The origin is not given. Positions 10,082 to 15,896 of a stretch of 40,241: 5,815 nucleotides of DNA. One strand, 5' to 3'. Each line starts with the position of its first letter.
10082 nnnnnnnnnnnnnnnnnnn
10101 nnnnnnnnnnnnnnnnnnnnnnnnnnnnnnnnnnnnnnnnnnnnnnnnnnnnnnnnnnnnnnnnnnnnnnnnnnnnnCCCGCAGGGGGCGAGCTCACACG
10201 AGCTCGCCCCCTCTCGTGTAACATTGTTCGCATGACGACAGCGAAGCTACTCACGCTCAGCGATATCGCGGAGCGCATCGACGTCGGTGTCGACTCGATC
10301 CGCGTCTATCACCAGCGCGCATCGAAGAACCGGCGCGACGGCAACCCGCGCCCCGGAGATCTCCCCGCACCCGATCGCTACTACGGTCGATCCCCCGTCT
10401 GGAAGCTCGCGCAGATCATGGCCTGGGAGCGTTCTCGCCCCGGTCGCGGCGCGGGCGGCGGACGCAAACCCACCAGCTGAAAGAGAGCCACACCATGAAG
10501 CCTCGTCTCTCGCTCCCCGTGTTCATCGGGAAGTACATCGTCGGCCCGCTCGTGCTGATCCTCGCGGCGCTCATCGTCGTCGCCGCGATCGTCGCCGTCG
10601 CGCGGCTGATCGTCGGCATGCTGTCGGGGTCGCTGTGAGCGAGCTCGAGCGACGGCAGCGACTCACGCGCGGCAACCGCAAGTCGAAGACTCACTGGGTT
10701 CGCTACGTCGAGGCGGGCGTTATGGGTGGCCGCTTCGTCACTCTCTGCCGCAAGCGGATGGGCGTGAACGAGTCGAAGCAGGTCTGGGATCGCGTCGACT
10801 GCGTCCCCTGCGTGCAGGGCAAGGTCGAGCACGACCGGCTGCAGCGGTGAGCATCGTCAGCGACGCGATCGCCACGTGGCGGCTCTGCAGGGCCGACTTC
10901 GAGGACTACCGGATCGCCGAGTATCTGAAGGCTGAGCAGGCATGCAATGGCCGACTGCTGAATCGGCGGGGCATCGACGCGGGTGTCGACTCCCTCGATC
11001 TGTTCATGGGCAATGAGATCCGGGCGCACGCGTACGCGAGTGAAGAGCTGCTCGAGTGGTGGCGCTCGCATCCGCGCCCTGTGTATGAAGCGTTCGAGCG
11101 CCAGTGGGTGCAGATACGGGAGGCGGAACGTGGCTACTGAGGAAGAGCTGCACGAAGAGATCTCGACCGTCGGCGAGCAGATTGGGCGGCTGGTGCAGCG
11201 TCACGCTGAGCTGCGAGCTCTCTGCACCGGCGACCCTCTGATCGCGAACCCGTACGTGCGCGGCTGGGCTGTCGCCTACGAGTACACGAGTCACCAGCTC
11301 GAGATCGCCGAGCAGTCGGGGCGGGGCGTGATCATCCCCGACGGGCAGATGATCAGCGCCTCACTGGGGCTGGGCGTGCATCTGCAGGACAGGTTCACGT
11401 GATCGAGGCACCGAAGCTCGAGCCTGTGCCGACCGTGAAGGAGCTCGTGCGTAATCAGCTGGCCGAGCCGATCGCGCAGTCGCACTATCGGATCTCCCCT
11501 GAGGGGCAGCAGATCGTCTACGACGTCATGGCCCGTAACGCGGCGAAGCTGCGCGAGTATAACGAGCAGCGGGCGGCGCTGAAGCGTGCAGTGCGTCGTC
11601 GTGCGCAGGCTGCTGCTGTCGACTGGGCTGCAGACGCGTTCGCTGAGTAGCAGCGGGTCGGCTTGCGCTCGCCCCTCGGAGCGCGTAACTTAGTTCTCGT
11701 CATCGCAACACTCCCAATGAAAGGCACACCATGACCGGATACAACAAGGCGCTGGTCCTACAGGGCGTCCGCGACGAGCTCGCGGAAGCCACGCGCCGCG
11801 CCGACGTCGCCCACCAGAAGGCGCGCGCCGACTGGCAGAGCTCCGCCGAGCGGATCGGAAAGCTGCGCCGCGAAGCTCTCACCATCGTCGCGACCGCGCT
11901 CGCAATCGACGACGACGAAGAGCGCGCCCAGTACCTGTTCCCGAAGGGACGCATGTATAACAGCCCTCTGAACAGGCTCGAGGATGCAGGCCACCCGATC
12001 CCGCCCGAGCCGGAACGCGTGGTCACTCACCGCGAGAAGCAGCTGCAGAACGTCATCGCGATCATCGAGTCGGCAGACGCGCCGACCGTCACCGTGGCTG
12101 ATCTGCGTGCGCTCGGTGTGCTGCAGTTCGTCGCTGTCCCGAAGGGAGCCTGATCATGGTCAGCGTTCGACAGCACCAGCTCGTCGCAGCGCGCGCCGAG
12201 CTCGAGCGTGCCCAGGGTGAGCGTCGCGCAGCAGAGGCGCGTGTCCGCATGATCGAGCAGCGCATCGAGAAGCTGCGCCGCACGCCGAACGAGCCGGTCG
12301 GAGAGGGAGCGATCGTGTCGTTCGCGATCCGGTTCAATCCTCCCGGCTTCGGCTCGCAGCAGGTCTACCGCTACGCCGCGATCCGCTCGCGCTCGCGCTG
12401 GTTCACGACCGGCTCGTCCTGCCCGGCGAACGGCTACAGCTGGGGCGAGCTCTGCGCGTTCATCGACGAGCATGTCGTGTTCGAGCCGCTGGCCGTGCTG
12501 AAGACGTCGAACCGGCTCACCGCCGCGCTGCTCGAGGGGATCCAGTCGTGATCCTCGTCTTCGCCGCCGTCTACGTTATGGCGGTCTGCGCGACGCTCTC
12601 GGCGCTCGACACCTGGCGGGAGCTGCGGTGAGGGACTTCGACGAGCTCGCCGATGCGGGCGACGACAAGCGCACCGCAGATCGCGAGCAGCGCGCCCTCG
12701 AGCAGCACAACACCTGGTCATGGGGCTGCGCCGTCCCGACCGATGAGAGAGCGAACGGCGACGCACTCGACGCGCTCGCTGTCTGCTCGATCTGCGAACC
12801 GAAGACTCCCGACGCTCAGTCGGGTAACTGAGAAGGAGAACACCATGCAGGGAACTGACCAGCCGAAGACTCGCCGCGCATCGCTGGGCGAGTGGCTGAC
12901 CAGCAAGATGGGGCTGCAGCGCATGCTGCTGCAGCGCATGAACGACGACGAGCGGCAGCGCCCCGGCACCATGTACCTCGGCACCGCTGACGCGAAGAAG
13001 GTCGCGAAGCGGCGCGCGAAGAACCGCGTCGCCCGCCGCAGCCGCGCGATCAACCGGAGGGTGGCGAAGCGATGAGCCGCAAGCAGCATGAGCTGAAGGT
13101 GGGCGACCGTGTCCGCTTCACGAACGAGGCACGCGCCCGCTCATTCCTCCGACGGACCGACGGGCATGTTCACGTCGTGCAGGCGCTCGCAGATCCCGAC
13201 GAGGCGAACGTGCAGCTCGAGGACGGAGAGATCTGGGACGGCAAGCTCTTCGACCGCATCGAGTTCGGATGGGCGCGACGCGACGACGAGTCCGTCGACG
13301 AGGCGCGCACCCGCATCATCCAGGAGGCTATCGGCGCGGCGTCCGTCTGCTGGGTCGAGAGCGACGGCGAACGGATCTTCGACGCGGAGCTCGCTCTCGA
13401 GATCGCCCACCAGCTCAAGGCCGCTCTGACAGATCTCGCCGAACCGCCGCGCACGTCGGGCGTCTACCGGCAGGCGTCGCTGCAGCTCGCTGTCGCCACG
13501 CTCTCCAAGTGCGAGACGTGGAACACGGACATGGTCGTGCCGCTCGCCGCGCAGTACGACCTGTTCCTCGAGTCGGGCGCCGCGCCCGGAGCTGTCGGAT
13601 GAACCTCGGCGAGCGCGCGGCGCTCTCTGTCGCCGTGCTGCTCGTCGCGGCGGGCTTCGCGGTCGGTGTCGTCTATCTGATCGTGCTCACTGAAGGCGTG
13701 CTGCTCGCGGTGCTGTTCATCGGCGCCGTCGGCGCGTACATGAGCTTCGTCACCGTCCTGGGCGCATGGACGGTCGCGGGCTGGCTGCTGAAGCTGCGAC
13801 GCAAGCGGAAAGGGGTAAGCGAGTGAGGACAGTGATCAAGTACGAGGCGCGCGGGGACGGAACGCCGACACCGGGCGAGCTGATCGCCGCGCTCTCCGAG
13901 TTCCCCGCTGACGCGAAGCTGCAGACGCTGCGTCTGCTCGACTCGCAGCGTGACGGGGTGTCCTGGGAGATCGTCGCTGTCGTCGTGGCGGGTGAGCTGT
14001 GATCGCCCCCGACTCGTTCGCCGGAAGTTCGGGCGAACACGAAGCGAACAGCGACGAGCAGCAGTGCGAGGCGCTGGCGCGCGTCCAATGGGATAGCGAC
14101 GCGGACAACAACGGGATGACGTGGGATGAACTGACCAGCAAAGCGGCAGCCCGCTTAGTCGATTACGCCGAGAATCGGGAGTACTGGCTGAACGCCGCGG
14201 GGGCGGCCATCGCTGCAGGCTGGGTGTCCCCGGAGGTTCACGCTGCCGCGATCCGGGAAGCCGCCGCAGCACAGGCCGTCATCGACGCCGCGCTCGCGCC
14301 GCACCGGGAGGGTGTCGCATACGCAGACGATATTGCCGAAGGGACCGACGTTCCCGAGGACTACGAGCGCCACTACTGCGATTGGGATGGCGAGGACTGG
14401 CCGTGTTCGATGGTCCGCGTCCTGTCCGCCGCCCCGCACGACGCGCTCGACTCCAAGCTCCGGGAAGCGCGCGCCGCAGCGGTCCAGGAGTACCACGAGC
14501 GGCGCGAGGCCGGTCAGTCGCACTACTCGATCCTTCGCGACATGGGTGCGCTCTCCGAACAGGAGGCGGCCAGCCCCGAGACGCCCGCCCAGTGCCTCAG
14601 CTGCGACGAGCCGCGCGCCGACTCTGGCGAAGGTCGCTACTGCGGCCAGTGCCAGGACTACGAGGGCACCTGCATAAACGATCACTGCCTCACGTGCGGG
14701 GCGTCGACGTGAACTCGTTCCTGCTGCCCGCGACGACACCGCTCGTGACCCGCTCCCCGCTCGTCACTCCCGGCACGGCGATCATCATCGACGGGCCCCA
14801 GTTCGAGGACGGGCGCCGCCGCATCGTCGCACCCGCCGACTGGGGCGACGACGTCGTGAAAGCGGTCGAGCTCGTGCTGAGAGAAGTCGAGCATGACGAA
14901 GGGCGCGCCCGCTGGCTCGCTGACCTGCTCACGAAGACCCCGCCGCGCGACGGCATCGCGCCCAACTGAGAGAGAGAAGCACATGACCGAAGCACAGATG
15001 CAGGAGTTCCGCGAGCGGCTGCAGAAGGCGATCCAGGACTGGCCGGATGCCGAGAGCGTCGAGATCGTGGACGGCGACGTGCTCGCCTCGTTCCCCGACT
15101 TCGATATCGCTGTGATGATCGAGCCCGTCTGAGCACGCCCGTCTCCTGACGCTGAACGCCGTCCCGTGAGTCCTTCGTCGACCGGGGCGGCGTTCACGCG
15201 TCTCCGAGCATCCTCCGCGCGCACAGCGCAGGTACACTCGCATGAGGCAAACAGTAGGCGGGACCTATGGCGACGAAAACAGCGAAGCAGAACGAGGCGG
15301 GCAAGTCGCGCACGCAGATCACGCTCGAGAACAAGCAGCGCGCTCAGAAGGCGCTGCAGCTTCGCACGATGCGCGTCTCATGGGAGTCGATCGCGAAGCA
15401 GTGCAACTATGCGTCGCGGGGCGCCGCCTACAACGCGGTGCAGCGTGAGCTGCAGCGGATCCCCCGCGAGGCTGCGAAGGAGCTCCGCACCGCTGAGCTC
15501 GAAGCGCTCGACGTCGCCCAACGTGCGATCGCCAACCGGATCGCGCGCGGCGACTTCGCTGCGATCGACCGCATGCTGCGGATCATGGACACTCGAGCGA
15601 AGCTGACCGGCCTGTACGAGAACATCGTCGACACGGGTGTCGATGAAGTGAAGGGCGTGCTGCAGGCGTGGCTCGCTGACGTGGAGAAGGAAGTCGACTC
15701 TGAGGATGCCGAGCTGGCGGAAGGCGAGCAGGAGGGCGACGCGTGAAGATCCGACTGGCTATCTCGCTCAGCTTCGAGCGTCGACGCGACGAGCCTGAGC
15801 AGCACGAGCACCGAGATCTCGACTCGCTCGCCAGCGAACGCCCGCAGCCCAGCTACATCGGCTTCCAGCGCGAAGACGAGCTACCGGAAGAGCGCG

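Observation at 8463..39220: Reiterated near-identical promoter family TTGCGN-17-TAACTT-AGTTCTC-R (9-10 copies, all on the + strand)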

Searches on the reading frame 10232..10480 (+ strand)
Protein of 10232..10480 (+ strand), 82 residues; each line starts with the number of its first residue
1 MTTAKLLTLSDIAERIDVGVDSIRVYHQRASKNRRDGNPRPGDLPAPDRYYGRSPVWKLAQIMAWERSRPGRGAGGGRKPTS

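Call 11: search_protein_families(library=phrogs, proteins=[window:10232-10480:+], max_evalue=0.01)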
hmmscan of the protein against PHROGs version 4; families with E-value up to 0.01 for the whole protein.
window:10232-10480:+ (82 aa): 4 families
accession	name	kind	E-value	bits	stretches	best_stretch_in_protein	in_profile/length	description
phrog_597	-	DNA, RNA and nucleotide metabolism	8.1e-19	69.4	1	1-80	107-175/200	DNA binding protein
phrog_35838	-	unknown function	1.1e-10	42.6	1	3-75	6-79/82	-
phrog_2620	-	integration and excision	0.00071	20.5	1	5-66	78-132/187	excisionase and transcriptional regulator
phrog_66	-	integration and excision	0.0037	18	1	1-78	88-152/412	excisionase and transcriptional regulator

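Call 33: search_protein_families(library=pfam, proteins=[window:10232-10480:+], max_evalue=0.01)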
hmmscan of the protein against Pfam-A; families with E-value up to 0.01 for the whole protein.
window:10232-10480:+ (82 aa): 0 families

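Call 74: search_protein_families(library=pfam, proteins=[window:10232-10480:+], max_evalue=5)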
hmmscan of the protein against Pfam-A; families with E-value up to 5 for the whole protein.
window:10232-10480:+ (82 aa): 1 family
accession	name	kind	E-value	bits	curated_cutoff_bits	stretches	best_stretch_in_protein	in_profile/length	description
PF08281.18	Sigma70_r4_2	-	0.24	11.5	25.7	1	7-32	27-52/54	Sigma-70, region 4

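Call 75: search_solved_structures(query=window:10232-10480:+, max_evalue=10)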
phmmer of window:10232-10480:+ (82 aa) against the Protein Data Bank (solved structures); distinct sequences matched with E-value up to 10: 0.
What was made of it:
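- Tried and rejected: The HTH protein has no significant Pfam hit and no PDB sequence match (calls 33, 74, 75).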

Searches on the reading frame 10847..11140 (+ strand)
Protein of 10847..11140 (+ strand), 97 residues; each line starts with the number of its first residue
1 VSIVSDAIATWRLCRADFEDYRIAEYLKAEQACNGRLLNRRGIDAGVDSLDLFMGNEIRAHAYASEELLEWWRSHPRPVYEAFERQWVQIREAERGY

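Call 11: search_protein_families(library=phrogs, proteins=[window:10847-11140:+], max_evalue=0.01)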
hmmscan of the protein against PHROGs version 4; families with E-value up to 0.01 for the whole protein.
window:10847-11140:+ (97 aa): 2 families
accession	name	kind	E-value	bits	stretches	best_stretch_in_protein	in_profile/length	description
phrog_12049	-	head and packaging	4.9e-13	49.6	1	10-81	646-717/745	head morphogenesis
phrog_1752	-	head and packaging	3.1e-07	30.6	1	17-77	742-801/828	head maturation protease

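Call 53: search_protein_families(library=pfam, proteins=[window:10847-11140:+], max_evalue=0.05)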
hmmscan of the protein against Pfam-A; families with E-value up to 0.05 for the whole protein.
window:10847-11140:+ (97 aa): 0 families

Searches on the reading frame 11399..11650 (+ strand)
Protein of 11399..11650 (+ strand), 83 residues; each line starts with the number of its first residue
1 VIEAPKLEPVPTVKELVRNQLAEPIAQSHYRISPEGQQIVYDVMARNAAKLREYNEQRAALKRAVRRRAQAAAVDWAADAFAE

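Call 11: search_protein_families(library=phrogs, proteins=[window:11399-11650:+], max_evalue=0.01)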
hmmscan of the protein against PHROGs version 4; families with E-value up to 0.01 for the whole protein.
window:11399-11650:+ (83 aa): 1 family
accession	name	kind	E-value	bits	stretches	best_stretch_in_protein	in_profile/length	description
phrog_32753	-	unknown function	0.0074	17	0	28-63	15-46/59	-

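Call 53: search_protein_families(library=pfam, proteins=[window:11399-11650:+], max_evalue=0.05)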
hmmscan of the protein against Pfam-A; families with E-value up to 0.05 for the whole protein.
window:11399-11650:+ (83 aa): 0 families

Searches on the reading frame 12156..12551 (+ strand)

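Call 11: search_protein_families(library=phrogs, proteins=[window:12156-12551:+], max_evalue=0.01)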
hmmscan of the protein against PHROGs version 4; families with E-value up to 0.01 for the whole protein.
window:12156-12551:+ (131 aa): 2 families
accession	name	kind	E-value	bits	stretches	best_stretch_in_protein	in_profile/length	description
phrog_1342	-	unknown function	1.5e-13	52.2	1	17-107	47-138/153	-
phrog_33706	-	unknown function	0.0021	19.2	1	46-104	57-109/132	-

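Call 53: search_protein_families(library=pfam, proteins=[window:12156-12551:+], max_evalue=0.05)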
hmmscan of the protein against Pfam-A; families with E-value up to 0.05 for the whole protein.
window:12156-12551:+ (131 aa): 1 family
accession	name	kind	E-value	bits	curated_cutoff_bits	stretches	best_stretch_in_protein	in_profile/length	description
PF14818.11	SOGA1-2-like_CC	-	0.026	14.8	26.6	1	16-43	22-49/54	SOGA 1/2-like, coiled-coil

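Call 74: search_protein_families(library=pfam, proteins=[window:12156-12551:+], max_evalue=5)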
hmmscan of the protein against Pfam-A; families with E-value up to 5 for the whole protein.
window:12156-12551:+ (131 aa): 2 families
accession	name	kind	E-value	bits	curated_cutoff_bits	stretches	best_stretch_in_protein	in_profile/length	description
PF14818.11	SOGA1-2-like_CC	-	0.026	14.8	26.6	1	16-43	22-49/54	SOGA 1/2-like, coiled-coil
PF25078.1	DUF7801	-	0.054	14.1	33.2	1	6-43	28-68/155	Domain of unknown function (DUF7801)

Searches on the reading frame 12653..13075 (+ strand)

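Call 33: search_protein_families(library=pfam, proteins=[window:12653-13075:+], max_evalue=0.01)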
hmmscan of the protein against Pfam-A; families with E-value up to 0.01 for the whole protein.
window:12653-13075:+ (140 aa): 0 families

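Call 54: search_protein_families(library=phrogs, proteins=[window:12653-13075:+], max_evalue=0.01)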
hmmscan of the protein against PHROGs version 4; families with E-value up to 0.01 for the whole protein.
window:12653-13075:+ (140 aa): 1 family
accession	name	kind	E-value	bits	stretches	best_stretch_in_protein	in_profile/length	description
phrog_1622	-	unknown function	2.8e-10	41.7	1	91-140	110-146/186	-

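Call 74: search_protein_families(library=pfam, proteins=[window:12653-13075:+], max_evalue=5)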
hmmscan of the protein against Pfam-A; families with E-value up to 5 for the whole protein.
window:12653-13075:+ (140 aa): 0 families

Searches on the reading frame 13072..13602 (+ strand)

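Call 33: search_protein_families(library=pfam, proteins=[window:13072-13602:+], max_evalue=0.01)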
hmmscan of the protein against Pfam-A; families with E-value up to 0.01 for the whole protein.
window:13072-13602:+ (176 aa): 0 families

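Call 54: search_protein_families(library=phrogs, proteins=[window:13072-13602:+], max_evalue=0.01)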
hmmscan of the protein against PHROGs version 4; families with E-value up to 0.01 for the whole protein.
window:13072-13602:+ (176 aa): 1 family
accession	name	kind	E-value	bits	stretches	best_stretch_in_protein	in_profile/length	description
phrog_9132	-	unknown function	0.0044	17.8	1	77-126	65-114/200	-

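Call 74: search_protein_families(library=pfam, proteins=[window:13072-13602:+], max_evalue=5)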
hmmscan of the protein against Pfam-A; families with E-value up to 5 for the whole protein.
window:13072-13602:+ (176 aa): 1 family
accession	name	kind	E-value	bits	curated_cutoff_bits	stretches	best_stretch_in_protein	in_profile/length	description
PF19421.4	Fry_C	-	0.2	10.5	25.9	1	40-91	141-189/696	Furry protein C-terminal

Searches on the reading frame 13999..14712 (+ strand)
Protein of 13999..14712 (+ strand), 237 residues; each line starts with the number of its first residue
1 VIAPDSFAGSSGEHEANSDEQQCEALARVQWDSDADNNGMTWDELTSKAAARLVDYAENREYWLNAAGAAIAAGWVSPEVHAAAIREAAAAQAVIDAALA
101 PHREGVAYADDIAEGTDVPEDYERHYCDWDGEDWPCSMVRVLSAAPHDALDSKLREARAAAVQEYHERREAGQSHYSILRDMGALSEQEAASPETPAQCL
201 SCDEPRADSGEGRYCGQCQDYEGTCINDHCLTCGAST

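Call 33: search_protein_families(library=pfam, proteins=[window:13999-14712:+], max_evalue=0.01)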
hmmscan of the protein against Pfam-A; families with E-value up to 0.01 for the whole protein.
window:13999-14712:+ (237 aa): 0 families

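Call 54: search_protein_families(library=phrogs, proteins=[window:13999-14712:+], max_evalue=0.01)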
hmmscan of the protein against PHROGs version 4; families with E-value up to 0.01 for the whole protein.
window:13999-14712:+ (237 aa): 1 family
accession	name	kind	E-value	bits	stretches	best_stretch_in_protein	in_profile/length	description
phrog_23904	-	unknown function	0.0089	17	0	125-139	33-47/54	-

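Call 74: search_protein_families(library=pfam, proteins=[window:13999-14712:+], max_evalue=5)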
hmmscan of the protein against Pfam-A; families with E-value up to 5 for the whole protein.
window:13999-14712:+ (237 aa): 1 family
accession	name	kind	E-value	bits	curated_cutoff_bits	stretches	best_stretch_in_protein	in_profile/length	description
PF18912.6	DZR_2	-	0.27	11.6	27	1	196-235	7-44/56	Double zinc ribbon domain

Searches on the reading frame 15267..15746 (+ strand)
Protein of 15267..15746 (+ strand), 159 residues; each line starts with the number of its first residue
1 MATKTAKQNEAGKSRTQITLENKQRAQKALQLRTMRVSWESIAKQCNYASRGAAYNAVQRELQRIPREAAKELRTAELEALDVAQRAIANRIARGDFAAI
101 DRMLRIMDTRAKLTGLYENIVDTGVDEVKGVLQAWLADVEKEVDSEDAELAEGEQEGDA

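Call 33: search_protein_families(library=pfam, proteins=[window:15267-15746:+], max_evalue=0.01)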
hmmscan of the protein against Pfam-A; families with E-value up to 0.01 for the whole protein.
window:15267-15746:+ (159 aa): 0 families

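Call 54: search_protein_families(library=phrogs, proteins=[window:15267-15746:+], max_evalue=0.01)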
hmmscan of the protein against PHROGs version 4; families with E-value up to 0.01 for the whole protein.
window:15267-15746:+ (159 aa): 1 family
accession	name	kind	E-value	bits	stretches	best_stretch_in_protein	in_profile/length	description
phrog_645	-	DNA, RNA and nucleotide metabolism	5.6e-22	79.8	1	7-155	8-166/196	Rnase E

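Call 74: search_protein_families(library=pfam, proteins=[window:15267-15746:+], max_evalue=5)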
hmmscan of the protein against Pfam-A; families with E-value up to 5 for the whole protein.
window:15267-15746:+ (159 aa): 3 families
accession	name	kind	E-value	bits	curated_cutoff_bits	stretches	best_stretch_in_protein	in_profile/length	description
PF22980.2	Myb_DNA-bind_8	-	0.02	14.7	27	1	36-55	19-38/50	Myb-like DNA-binding domain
PF01401.24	Peptidase_M2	-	0.059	12.4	23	1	13-142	31-157/581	Angiotensin-converting enzyme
PF22928.2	INTS1_R4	-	0.11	12.8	27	1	27-91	26-89/102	Integrator complex subunit 1, R4 domain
